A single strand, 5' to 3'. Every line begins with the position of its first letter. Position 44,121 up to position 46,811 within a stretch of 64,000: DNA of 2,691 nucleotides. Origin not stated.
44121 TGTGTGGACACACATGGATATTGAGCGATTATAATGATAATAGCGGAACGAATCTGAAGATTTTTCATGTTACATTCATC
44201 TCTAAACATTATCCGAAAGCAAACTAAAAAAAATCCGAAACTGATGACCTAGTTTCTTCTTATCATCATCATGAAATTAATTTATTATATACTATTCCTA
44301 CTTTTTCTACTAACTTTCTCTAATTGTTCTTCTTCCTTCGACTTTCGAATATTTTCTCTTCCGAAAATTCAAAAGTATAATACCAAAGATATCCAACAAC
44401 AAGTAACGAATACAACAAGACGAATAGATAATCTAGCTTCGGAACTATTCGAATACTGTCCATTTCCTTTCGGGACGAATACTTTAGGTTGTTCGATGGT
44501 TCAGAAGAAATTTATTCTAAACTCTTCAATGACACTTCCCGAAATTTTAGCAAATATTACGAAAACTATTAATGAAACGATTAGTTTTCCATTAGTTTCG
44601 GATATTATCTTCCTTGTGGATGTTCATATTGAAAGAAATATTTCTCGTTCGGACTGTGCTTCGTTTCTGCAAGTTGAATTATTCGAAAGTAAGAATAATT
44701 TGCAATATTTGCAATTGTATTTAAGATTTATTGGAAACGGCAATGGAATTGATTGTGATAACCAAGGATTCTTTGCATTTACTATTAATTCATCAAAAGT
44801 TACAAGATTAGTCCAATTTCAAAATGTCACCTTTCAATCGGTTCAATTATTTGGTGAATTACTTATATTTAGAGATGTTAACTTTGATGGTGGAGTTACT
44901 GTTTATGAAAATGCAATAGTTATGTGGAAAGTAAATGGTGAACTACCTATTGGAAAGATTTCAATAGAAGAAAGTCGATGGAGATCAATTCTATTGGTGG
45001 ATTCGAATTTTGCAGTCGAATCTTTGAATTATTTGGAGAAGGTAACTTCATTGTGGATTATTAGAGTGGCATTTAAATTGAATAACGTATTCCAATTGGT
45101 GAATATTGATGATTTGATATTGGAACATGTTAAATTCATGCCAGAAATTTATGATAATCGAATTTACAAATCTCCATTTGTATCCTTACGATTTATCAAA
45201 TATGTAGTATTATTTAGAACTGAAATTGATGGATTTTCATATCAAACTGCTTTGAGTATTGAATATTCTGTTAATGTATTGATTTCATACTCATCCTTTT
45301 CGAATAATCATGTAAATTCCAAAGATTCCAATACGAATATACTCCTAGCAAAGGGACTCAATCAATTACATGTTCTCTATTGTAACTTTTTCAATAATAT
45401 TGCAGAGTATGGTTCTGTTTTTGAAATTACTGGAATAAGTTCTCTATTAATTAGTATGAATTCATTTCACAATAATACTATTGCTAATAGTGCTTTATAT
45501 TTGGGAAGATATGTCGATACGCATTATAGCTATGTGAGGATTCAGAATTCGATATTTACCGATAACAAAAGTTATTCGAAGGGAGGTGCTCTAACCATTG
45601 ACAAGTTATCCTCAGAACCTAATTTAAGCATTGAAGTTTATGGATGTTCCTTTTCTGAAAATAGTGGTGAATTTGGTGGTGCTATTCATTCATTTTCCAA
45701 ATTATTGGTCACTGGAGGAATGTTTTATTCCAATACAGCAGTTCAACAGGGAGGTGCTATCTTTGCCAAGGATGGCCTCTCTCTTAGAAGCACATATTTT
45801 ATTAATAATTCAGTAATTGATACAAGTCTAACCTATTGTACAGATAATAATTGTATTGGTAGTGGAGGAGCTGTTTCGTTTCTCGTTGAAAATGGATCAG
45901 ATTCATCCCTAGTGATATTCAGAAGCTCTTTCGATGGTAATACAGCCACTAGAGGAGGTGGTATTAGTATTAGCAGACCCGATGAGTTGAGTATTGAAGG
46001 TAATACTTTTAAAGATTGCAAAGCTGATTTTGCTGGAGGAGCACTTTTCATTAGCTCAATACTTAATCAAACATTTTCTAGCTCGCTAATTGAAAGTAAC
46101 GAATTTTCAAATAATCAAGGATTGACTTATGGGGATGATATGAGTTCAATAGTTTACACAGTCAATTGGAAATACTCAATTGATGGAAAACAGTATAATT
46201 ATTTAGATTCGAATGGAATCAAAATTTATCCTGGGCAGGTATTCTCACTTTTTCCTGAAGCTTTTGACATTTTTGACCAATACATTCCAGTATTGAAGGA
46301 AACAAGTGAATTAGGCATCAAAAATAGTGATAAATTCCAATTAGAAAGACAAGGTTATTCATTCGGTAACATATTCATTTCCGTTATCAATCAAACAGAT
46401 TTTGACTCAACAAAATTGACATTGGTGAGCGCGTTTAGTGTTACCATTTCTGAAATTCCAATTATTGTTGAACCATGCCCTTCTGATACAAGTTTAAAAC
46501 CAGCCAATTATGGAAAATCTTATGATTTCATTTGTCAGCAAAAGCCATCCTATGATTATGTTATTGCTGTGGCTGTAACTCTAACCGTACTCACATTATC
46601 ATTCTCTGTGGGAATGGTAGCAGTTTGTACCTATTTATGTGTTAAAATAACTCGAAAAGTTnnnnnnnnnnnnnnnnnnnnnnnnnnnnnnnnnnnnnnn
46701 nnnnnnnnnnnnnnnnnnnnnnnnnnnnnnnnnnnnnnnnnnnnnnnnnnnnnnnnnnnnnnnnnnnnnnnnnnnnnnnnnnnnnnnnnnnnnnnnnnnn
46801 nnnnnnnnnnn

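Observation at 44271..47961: Receptor-like TKL kinase whose ectodomain is built from chlamydial-Pmp-type GGA[IL]/FxxN beta-helix repeats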

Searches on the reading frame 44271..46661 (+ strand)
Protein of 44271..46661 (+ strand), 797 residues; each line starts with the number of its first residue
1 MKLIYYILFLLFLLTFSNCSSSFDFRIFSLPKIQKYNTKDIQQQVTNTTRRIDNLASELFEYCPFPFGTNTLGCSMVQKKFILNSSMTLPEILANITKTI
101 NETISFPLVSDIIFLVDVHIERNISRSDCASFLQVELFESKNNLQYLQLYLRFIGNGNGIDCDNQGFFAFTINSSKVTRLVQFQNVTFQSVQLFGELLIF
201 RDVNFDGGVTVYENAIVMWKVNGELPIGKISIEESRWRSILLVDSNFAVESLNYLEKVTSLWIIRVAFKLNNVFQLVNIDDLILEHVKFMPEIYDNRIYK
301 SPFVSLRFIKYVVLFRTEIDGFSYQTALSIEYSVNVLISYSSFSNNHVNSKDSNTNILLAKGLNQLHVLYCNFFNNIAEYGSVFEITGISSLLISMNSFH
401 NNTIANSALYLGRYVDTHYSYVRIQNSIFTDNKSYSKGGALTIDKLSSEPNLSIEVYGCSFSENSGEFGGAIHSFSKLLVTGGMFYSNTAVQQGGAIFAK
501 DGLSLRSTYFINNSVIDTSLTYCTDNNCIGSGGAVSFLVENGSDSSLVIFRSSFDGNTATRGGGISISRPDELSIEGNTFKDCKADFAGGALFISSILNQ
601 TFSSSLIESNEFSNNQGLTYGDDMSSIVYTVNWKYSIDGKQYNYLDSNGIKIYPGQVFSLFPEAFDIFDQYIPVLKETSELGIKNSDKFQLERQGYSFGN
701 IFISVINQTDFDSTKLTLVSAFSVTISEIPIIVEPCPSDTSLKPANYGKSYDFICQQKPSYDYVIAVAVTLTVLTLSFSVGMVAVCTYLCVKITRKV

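Call 6: search_protein_families(library=ncbifam, proteins=[window:44271-46550:+], max_evalue=1)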
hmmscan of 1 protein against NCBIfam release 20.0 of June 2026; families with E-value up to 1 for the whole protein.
seq(760 aa): 1 family
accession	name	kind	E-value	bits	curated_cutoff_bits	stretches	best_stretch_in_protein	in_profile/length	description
TIGR01376.1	POMP_repeat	repeat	0.029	14.2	15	2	487-505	9-27/28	polymorphic outer membrane protein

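Call 7: find_homologous_proteins(query=window:44271-46661:+, max_evalue=0.001)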
Query seq(797 aa) (797 aa): 5 proteins with E <= 0.001 among 8000 candidates.
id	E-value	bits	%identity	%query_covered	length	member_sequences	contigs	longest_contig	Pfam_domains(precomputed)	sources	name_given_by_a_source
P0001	0.0e+0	1277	100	73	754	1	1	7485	PF07714.24,PF00069.32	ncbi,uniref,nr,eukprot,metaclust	ncbi:predicted protein [Naegleria gruberi]|uniref:Predicted protein n=1 Tax=Naegleria gruberi TaxID=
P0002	1.7e-12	65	26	31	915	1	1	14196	PF13229.13,PF02415.24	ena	-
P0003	2.7e-12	64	33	18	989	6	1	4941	PF13229.13,PF02415.24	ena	-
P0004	1.4e-7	49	36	12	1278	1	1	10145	PF13229.13,PF02415.24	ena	-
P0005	9.8e-4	36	23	35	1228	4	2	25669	PF09479.17,PF02415.24,PF00395.26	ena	-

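Call 23: search_protein_representatives(protein=window:44271-46565:+)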
Query: 765 residues. Proteins with E-value up to 0.001 (for the whole library): 1652; up to 1e-10: 155; up to 1e-30: 4. The best 150 are listed.
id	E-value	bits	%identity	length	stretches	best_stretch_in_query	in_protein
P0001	0.0e+00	1206.9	100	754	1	218-765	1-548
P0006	4.1e-48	181.0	27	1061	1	110-760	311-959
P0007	1.0e-36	143.3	35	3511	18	457-622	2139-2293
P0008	5.0e-32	127.8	29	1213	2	112-765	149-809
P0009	1.4e-27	113.0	35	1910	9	455-595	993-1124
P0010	3.8e-27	111.6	28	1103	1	186-764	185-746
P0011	1.1e-25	106.8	35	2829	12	422-587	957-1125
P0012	2.0e-25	106.0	34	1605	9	367-514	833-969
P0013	1.5e-24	103.0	31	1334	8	370-611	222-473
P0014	4.5e-24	101.5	33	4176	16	404-622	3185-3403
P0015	2.1e-22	96.0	32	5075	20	365-534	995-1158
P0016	4.0e-21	91.7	32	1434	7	336-623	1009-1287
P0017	1.0e-20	90.3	35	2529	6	399-616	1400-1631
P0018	2.0e-20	89.4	35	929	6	344-599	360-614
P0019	4.4e-20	88.3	32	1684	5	422-599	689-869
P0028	8.0e-19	84.1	34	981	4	366-523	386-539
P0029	9.7e-19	83.8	36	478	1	553-764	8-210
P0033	2.3e-18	82.6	30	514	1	470-765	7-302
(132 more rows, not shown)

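Call 24: search_protein_families(library=pfam, proteins=[P0006, P0008, P0010, P0029, P0033, P0013, P0018, P0028], max_evalue=0.01)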
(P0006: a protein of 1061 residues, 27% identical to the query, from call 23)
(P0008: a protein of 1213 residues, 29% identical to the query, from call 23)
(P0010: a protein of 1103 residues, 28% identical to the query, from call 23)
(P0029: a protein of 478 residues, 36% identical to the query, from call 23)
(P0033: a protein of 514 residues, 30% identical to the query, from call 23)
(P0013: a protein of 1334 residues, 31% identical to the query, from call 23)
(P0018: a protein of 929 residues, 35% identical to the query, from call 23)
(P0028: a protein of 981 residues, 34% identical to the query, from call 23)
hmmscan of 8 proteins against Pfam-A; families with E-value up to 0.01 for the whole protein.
P0006 (1061 aa): 1 family
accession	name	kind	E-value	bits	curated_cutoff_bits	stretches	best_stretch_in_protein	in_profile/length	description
PF02415.23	Chlam_PMP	-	9.8e-11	41.2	20.6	0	689-704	3-18/19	Chlamydia polymorphic membrane protein (Chlamydia_PMP) repeat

P0008 (1213 aa): 5 families
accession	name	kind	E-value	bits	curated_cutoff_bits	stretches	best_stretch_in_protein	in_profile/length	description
PF00069.31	Pkinase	-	6.3e-54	183.6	31.7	1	894-1195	4-255/263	Protein kinase domain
PF07714.23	PK_Tyr_Ser-Thr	-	2.9e-50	171.4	23.1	2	893-1111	3-217/258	Protein tyrosine and serine/threonine kinase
PF02415.23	Chlam_PMP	-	2.1e-08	34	20.6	0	519-536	2-19/19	Chlamydia polymorphic membrane protein (Chlamydia_PMP) repeat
PF03109.22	ABC1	-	0.00048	19.8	22.9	1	959-1048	141-223/244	ABC1 atypical kinase-like domain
PF12330.14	Haspin_kinase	-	0.002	17.7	25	1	1015-1043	229-257/364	Haspin like kinase domain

P0010 (1103 aa): 5 families
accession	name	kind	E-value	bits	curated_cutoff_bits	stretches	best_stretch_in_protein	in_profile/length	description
PF00069.31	Pkinase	-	2.2e-48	165.4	31.7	1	830-1045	2-208/263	Protein kinase domain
PF07714.23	PK_Tyr_Ser-Thr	-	2.5e-48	165.1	23.1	1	829-1058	1-229/258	Protein tyrosine and serine/threonine kinase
PF02415.23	Chlam_PMP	-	2.1e-05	24.8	20.6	0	471-488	1-18/19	Chlamydia polymorphic membrane protein (Chlamydia_PMP) repeat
PF17667.7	Pkinase_fungal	-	2.4e-05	23.7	24.1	1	931-1002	289-366/387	Fungal protein kinase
PF03109.22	ABC1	-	0.0085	15.7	22.9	0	872-985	120-224/244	ABC1 atypical kinase-like domain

P0029 (478 aa): 2 families
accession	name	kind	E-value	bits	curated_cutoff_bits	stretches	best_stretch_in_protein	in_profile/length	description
PF00069.31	Pkinase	-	7.3e-34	117.8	31.7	1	292-465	2-164/263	Protein kinase domain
PF07714.23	PK_Tyr_Ser-Thr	-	4.4e-29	102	23.1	1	291-449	1-154/258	Protein tyrosine and serine/threonine kinase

P0033 (514 aa): 3 families
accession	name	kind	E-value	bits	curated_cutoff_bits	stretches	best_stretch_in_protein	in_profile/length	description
PF07714.23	PK_Tyr_Ser-Thr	-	2.2e-26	93.2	23.1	1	377-506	1-134/258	Protein tyrosine and serine/threonine kinase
PF00069.31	Pkinase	-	1.1e-23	84.4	31.7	1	379-507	3-131/263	Protein kinase domain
PF02415.23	Chlam_PMP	-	7.2e-09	35.4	20.6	0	20-35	2-18/19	Chlamydia polymorphic membrane protein (Chlamydia_PMP) repeat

P0013 (1334 aa): 1 family
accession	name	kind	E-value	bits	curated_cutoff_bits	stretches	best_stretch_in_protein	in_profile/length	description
PF02415.23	Chlam_PMP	-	4.5e-37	122.4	20.6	0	309-323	2-16/19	Chlamydia polymorphic membrane protein (Chlamydia_PMP) repeat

P0018 (929 aa): 4 families
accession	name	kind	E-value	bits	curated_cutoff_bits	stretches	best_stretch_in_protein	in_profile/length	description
PF02415.23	Chlam_PMP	-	4.5e-48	156.3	20.6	3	593-610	2-19/19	Chlamydia polymorphic membrane protein (Chlamydia_PMP) repeat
PF13229.12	Beta_helix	-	5.1e-24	85.1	25.9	3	373-540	5-156/158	Right handed beta helix region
PF02836.23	Glyco_hydro_2_C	-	0.00013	21.7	21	0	630-690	213-273/302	Glycosyl hydrolases family 2, TIM barrel domain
PF02457.21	DAC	-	0.00025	21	27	0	535-600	14-77/119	DisA bacterial checkpoint controller nucleotide-binding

P0028 (981 aa): 7 families
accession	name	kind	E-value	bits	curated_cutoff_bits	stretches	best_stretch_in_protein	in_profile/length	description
PF13205.12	Big_5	-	6.7e-29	101.2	23.6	3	879-978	1-105/105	Bacterial Ig-like domain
PF02415.23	Chlam_PMP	-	2.4e-24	83.2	20.6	1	501-517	3-19/19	Chlamydia polymorphic membrane protein (Chlamydia_PMP) repeat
PF04234.18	CopC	-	7.7e-09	36.9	23.3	0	683-753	4-72/92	CopC domain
PF13229.12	Beta_helix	-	4.5e-05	23.6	25.9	2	222-369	7-141/158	Right handed beta helix region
PF20608.4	Phage_tube_C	-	0.0022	18.7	24.1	0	820-856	28-64/82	Phage tail tube protein C-terminal domain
PF01696.23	Adeno_E1B_55K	-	0.0049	16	24.5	0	75-134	101-160/387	Adenovirus EB1 55K protein / large t-antigen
PF10989.13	DUF2808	-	0.0079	16.7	25.3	0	691-715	80-105/146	Protein of unknown function (DUF2808)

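Call 26: list_cluster_members(proteins=[P0006, P0008, P0010, P0029, P0033, P0007, P0009, P0011, P0012, P0013])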
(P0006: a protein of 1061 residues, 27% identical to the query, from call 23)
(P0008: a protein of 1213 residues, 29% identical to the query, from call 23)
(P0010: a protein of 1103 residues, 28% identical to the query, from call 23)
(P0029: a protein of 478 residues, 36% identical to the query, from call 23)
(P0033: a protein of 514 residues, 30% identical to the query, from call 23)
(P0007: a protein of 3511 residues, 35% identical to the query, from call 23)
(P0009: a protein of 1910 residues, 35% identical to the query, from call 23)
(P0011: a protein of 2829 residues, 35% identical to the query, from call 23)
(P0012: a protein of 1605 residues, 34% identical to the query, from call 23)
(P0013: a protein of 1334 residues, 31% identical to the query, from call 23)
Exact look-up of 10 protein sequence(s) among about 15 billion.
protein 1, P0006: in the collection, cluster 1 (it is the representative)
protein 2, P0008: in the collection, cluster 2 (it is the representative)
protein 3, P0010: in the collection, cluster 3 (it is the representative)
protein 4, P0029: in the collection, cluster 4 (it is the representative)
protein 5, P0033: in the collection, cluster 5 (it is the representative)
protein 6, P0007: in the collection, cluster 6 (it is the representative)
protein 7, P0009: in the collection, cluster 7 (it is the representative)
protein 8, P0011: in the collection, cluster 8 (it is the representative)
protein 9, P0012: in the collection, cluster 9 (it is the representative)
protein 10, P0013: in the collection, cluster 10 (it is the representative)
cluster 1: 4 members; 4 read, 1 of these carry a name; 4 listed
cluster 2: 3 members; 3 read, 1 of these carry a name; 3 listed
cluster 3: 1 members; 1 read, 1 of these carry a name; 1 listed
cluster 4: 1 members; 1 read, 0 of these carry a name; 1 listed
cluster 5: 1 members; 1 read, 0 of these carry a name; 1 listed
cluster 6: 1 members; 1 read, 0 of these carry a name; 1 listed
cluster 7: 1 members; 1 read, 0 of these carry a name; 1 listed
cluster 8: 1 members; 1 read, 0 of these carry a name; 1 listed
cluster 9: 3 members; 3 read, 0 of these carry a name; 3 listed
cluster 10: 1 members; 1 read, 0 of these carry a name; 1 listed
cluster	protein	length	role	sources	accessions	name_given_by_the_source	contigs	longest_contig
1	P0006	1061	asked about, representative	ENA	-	-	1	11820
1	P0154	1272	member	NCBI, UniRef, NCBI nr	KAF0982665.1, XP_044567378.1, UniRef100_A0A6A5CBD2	hypothetical protein FDP41_011595 [Naegleria fowleri] | Protein kinase domain-containing protein n=1 Tax=Naegleria fowleri TaxID=5763 ... | uncharacterized protein FDP41_011595 [Naegleria fowleri]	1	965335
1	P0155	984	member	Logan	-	-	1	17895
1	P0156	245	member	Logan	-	-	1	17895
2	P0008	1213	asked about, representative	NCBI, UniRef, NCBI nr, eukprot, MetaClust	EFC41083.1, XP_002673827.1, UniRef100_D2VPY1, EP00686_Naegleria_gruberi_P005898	hypothetical protein NAEGRDRAFT_80827 [Naegleria gruberi] | Protein kinase domain-containing protein n=1 Tax=Naegleria gruberi TaxID=5762 ... | uncharacterized protein NAEGRDRAFT_80827 [Naegleria gruberi]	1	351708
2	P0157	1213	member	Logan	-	-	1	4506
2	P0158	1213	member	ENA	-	-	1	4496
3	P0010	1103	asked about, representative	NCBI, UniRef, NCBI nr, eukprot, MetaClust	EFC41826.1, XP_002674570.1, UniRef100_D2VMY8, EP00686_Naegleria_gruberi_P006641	predicted protein [Naegleria gruberi] | Predicted protein n=1 Tax=Naegleria gruberi TaxID=5762 RepID=D2VMY8_NAEGR | uncharacterized protein NAEGRDRAFT_70310 [Naegleria gruberi]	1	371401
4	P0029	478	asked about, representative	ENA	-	-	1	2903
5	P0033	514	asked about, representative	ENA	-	-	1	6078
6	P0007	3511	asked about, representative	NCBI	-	-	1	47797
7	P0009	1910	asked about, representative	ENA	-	-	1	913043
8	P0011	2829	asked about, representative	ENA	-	-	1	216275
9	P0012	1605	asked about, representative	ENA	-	-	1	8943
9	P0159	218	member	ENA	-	-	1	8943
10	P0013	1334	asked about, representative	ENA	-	-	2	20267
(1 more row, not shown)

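Call 31: find_homologous_proteins(query=A2, max_evalue=0.00001)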
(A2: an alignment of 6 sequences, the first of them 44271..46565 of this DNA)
Query A2 (6 sequences) (765 aa, profile of the alignment): 51 proteins with E <= 0.00001 among 8000 candidates.
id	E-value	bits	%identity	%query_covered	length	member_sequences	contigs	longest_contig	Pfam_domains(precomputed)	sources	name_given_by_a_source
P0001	3.2e-214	732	100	72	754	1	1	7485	PF07714.24,PF00069.32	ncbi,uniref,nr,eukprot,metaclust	ncbi:predicted protein [Naegleria gruberi]|uniref:Predicted protein n=1 Tax=Naegleria gruberi TaxID=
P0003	6.4e-60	222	33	19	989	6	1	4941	PF13229.13,PF02415.24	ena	-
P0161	3.7e-50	189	28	39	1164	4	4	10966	PF02415.24,PF00364.29,PF25917.1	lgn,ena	-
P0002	9.9e-49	185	25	37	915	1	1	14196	PF13229.13,PF02415.24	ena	-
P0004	7.9e-47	178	36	12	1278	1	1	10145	PF13229.13,PF02415.24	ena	-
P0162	1.3e-46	178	29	28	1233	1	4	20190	PF13229.13,PF02415.24,PF03797.26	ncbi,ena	-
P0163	6.0e-45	172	27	23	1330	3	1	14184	PF02415.24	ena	-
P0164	4.4e-41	159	37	17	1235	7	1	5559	PF13229.13,PF02415.24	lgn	-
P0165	5.6e-35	139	26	34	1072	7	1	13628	PF02415.24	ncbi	-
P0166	1.2e-34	138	28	22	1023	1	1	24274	PF13229.13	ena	-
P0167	3.0e-33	133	28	21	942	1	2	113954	PF13419.13,PF00702.33,PF02415.24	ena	-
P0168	3.8e-33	133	26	25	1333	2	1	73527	PF03212.21,PF02415.24,PF03797.26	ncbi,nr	ncbi:MAG: autotransporter domain-containing protein [Alphaproteobacteria bacterium]|nr:autotransport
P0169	8.4e-30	122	24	37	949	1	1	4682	PF13229.13,PF02415.24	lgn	-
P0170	8.7e-30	122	28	20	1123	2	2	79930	PF20585.5,PF02415.24,PF08239.18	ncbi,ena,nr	ncbi:MAG: SH3 domain-containing protein [Chloroflexota bacterium]|nr:SH3 domain-containing protein [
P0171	1.2e-29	121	31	30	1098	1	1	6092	PF02415.24,PF03797.26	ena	-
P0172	5.3e-27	113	26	28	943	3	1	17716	PF02415.24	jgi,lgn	jgi:hypothetical protein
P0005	5.3e-27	113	23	37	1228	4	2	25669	PF09479.17,PF02415.24,PF00395.26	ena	-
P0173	8.6e-27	112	26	32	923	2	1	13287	PF02415.24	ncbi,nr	ncbi:MAG: hypothetical protein LBR15_01245 [Methanobrevibacter sp.]|nr:hypothetical protein [Candida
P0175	7.9e-24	102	28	30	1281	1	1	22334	PF02415.24,PF16640.12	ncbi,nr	ncbi:MAG: Ig-like domain repeat protein [Methanobacteriaceae archaeon]|nr:Ig-like domain repeat prot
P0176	9.5e-21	92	29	24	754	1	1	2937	PF13229.13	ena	-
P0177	9.5e-21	92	28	32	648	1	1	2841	PF02415.24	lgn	-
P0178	7.7e-20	89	25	29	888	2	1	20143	PF02415.24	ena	-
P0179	1.0e-18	85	31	23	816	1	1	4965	PF02415.24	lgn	-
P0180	1.6e-18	85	29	28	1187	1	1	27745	PF02415.24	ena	-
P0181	5.7e-18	83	29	24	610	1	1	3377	PF02415.24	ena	-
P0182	6.3e-17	79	28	34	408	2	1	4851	PF02415.24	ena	-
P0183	1.8e-15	75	25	31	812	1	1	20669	PF13229.13,PF02415.24,PF18962.8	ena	-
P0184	1.9e-15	75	29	32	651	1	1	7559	PF02415.24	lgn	-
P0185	4.0e-15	74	29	21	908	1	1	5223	PF13229.13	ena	-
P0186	4.1e-15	73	29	32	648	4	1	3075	PF02415.24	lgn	-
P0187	1.1e-14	72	28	32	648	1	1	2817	PF02415.24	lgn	-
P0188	1.2e-14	72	28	32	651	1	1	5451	PF02415.24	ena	-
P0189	2.7e-14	71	28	32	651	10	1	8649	PF02415.24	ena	-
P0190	3.4e-14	70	29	27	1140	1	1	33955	PF02415.24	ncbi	ncbi:unnamed protein product [Scytosiphon promiscuus]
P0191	1.3e-13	68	28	26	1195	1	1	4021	PF02415.24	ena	-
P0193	5.1e-13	67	25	31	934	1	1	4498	PF13229.13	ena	-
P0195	1.8e-12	65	24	35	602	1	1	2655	PF02415.24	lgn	-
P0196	6.0e-12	63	34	18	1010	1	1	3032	PF18657.7,PF02415.24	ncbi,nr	ncbi:MAG: hypothetical protein IKE69_03725, partial [Thermoguttaceae bacterium]|nr:hypothetical prot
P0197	1.4e-11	62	26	34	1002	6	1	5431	PF07562.21,PF23091.3,PF07699.20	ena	-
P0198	6.4e-11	60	30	17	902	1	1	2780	PF02415.24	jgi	jgi:predicted outer membrane repeat protein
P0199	1.2e-9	55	24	31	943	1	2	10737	PF13448.12,PF13229.13,PF00041.28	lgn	-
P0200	1.2e-9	55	28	29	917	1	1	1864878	PF02415.24,PF05738.20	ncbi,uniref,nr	uniref:Cna B-type domain-containing protein n=1 Tax=Ndongobacter massiliensis TaxID=1871025 RepID=UP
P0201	2.4e-9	54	28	14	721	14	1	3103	PF13229.13,PF02415.24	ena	-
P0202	7.0e-9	53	27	21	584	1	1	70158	PF13229.13,PF02369.23,PF16640.12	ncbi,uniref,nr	ncbi:Ig-like domain-containing protein [Methanobrevibacter sp. TMH8]|uniref:right-handed parallel be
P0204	8.3e-9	53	29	9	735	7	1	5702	PF13229.13,PF02415.24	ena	-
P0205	1.6e-7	48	26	33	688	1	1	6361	PF02369.23,PF02415.24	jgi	jgi:predicted outer membrane repeat protein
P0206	5.0e-7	47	39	10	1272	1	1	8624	PF13229.13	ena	-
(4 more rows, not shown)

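Call 42: find_encoding_contigs(protein=P0033, flank=3000, max_places=3)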
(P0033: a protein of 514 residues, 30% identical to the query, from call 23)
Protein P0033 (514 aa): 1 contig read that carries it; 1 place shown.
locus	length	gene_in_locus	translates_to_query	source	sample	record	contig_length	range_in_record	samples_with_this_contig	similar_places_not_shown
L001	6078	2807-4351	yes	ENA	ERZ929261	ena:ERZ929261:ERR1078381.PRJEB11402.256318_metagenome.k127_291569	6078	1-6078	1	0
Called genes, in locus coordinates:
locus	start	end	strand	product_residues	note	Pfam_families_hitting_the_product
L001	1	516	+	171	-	?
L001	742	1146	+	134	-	PF00071:Ras, PF08477:Roc (weak)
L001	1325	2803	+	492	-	-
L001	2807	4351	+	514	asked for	PF02415:Chlam_PMP (faint), PF00069:Pkinase, PF07714:PK_Tyr_Ser-Thr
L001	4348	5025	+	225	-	PF00069:Pkinase, PF07714:PK_Tyr_Ser-Thr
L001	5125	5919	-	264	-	-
